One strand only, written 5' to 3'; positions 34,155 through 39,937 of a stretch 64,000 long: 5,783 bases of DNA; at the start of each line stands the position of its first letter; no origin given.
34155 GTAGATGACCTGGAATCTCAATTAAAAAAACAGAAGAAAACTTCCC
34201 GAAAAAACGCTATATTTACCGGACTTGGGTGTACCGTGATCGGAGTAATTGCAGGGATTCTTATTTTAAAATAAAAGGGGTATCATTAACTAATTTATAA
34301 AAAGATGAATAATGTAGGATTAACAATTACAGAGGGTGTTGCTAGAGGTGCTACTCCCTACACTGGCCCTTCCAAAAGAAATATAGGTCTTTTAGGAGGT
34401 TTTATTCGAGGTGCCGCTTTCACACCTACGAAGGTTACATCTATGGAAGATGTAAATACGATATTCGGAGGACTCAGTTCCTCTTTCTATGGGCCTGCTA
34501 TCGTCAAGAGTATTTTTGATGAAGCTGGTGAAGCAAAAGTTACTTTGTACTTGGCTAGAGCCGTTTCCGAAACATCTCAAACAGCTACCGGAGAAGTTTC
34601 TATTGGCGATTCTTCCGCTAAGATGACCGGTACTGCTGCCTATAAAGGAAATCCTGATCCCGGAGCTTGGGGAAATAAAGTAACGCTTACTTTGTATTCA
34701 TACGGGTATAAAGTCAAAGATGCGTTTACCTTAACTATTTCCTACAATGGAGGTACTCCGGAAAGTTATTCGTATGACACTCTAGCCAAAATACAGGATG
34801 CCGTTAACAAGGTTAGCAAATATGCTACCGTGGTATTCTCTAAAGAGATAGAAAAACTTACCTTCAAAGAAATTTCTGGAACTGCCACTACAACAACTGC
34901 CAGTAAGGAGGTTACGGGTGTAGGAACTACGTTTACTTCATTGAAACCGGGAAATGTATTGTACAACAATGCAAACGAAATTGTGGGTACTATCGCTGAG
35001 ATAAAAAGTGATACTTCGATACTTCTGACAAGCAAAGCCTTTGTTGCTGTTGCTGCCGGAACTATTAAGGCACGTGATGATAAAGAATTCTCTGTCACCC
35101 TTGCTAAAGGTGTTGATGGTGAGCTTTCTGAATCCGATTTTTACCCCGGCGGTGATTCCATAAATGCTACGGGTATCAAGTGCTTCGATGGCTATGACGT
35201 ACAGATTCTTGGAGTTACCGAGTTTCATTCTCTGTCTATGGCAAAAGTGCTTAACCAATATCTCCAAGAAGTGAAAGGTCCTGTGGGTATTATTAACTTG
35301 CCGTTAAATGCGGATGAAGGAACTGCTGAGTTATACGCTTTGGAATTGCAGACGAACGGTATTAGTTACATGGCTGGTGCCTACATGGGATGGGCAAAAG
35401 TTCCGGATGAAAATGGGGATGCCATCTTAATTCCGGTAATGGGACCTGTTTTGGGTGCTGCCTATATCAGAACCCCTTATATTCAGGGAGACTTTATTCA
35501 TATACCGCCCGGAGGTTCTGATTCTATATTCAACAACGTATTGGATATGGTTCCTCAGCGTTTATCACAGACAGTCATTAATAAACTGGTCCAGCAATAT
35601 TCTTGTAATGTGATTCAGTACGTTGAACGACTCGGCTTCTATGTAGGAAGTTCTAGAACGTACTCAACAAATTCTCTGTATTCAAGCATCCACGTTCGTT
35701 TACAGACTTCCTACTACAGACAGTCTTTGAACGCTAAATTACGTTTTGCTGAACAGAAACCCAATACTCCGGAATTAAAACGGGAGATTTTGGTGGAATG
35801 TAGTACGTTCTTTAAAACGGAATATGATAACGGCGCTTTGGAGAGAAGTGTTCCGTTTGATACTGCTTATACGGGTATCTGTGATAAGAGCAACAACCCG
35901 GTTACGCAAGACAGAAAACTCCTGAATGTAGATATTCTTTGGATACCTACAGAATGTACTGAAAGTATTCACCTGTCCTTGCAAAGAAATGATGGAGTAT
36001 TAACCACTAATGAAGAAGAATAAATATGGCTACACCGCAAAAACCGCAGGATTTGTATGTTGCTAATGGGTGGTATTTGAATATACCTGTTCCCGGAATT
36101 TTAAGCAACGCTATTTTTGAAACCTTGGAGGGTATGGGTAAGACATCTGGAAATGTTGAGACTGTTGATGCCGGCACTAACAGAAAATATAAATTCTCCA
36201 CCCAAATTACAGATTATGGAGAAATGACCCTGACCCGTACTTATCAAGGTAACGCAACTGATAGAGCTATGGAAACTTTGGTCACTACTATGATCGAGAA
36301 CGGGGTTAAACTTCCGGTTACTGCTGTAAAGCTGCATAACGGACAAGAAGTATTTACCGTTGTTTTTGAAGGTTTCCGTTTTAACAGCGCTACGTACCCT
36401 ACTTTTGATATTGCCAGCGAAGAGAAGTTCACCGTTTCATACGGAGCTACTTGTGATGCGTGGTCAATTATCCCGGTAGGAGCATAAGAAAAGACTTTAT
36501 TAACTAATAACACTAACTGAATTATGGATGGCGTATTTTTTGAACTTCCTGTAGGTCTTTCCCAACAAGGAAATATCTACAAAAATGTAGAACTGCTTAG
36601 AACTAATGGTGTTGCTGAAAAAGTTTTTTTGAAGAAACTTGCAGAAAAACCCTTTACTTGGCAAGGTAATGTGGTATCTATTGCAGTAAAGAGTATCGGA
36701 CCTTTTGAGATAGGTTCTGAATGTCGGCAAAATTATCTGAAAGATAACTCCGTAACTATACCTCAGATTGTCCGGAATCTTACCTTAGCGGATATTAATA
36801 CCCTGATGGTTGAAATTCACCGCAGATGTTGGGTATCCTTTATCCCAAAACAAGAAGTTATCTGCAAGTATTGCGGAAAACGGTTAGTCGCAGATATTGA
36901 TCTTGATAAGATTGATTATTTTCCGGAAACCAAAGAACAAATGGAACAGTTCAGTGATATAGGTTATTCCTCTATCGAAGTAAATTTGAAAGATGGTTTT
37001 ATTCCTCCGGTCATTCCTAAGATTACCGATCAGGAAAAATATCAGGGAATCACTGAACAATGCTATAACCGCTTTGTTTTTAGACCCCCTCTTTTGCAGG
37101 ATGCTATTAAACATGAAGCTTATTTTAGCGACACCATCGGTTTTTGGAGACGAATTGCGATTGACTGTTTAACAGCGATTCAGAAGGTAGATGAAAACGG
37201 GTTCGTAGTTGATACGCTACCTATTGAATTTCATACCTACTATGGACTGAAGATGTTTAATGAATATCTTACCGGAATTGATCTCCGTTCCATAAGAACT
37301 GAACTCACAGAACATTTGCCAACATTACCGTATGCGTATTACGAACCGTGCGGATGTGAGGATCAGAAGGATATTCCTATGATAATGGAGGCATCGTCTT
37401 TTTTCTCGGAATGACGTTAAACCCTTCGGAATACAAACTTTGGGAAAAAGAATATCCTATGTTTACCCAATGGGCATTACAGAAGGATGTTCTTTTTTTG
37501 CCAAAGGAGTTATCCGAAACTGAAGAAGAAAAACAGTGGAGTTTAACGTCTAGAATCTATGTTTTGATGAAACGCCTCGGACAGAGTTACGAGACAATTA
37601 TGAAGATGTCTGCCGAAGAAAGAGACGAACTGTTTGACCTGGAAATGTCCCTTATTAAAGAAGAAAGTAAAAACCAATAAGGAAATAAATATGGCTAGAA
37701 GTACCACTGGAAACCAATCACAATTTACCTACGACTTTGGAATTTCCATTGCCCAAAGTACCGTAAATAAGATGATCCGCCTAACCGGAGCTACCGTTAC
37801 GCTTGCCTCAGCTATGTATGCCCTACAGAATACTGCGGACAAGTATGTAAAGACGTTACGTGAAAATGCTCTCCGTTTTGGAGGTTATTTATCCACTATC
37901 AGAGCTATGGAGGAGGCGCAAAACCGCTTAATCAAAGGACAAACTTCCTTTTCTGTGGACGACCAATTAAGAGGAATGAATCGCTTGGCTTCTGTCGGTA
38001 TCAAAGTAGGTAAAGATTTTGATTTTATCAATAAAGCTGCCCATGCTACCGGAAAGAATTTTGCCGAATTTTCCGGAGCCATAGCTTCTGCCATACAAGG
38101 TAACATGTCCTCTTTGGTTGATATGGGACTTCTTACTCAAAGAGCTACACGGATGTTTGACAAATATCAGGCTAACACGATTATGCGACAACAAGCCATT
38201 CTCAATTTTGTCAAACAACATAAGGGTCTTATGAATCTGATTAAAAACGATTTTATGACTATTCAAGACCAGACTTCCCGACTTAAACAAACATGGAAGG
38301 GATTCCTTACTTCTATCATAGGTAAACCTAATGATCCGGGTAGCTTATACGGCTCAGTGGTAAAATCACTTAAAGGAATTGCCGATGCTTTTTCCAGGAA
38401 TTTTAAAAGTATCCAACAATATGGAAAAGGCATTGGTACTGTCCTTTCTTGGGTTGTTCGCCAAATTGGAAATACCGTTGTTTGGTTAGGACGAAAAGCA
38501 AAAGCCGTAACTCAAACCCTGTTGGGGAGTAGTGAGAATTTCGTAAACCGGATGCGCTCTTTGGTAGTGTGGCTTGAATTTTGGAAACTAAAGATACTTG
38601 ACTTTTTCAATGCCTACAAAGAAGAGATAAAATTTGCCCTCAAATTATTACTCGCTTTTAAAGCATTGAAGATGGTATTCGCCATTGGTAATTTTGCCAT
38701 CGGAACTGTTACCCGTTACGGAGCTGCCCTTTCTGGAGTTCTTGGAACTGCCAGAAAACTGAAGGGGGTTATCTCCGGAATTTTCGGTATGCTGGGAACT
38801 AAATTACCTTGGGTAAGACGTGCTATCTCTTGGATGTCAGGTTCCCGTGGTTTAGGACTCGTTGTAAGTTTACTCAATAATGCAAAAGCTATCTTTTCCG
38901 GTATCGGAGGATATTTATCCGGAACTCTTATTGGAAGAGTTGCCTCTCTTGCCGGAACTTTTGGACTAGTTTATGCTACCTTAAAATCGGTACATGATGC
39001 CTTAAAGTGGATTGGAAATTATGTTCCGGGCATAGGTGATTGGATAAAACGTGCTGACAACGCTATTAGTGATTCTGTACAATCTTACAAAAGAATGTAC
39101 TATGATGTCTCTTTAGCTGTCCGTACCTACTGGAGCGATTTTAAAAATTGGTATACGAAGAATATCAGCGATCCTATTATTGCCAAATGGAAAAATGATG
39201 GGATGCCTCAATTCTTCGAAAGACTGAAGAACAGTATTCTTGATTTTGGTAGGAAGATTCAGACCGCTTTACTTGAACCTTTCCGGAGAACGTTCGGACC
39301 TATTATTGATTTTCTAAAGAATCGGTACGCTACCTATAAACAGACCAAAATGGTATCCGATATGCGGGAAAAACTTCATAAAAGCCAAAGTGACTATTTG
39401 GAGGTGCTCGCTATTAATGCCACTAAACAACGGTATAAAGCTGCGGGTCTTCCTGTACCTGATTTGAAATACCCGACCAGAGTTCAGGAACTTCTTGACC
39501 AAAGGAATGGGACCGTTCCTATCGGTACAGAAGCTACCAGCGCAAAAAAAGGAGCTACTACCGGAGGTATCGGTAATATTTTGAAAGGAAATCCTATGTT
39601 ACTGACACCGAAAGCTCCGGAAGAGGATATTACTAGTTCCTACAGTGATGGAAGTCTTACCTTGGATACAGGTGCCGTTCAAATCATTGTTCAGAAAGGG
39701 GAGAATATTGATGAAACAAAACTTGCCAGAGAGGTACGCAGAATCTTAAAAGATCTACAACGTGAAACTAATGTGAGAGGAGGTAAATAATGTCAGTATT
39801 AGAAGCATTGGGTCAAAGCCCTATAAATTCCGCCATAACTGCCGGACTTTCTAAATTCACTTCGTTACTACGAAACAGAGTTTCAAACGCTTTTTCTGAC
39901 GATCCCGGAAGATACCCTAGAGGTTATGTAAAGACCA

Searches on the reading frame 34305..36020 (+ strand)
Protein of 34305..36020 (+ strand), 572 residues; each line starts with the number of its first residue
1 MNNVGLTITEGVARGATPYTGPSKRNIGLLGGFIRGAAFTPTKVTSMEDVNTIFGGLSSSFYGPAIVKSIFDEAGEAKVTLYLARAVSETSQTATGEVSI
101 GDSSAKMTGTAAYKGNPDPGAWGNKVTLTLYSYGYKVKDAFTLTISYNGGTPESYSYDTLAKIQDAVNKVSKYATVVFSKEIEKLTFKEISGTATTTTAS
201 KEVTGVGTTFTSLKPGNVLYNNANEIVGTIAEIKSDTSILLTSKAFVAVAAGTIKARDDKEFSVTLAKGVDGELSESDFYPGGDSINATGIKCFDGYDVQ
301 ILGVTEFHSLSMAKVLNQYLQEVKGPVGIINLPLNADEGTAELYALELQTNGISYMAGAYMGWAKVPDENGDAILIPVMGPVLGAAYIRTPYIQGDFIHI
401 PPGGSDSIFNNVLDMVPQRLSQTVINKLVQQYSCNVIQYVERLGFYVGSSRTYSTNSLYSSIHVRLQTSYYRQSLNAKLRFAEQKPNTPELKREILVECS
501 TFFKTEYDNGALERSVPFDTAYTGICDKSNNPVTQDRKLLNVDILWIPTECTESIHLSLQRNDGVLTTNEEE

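Call 17: search_protein_families(library=phrogs, proteins=[window:34305-36020:+], max_evalue=0.01)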
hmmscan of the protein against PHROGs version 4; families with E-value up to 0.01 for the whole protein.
window:34305-36020:+ (572 aa): 4 families
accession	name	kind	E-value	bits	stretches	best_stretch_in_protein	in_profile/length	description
phrog_17610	-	tail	1.8e-06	27.1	1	428-561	973-1106/1135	tail sheath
phrog_1980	-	tail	3.1e-06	27.7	1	191-246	6-64/449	tail fiber protein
phrog_15814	-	unknown function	5.6e-06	25.6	1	261-533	414-696/738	-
phrog_6567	-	unknown function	0.00051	21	1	190-270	39-120/272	-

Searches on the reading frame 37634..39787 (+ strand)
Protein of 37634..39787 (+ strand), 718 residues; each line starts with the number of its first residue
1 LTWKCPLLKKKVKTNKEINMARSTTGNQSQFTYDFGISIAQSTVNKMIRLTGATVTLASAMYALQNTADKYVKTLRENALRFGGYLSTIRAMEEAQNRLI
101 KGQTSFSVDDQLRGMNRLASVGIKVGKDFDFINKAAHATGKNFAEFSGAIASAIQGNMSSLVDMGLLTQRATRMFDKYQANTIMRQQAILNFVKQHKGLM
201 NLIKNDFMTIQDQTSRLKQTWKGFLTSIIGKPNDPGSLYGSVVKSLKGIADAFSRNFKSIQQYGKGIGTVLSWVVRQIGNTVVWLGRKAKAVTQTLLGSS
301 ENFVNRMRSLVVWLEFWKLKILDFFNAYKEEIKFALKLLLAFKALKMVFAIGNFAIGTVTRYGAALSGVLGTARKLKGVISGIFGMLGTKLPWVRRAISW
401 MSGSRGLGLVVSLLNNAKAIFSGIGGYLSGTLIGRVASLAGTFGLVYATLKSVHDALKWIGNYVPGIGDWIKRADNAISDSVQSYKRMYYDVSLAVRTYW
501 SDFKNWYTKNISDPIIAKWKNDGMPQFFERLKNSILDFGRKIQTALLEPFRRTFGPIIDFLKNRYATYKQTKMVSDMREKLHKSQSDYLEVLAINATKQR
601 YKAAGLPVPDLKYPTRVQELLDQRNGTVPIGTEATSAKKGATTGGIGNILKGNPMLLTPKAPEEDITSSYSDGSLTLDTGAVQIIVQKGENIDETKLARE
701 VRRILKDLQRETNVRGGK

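Call 17: search_protein_families(library=phrogs, proteins=[window:37634-39787:+], max_evalue=0.01)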
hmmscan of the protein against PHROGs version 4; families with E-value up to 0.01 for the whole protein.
window:37634-39787:+ (718 aa): 0 families

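Call 108: search_protein_families(library=pfam, proteins=[window:37634-39787:+], max_evalue=0.01)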
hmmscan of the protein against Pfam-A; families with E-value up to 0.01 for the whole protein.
window:37634-39787:+ (718 aa): 1 family
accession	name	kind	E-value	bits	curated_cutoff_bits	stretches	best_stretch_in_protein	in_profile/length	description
PF04358.19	DsrC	-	0.0078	17.1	24.9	0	557-609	44-103/107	DsrC like protein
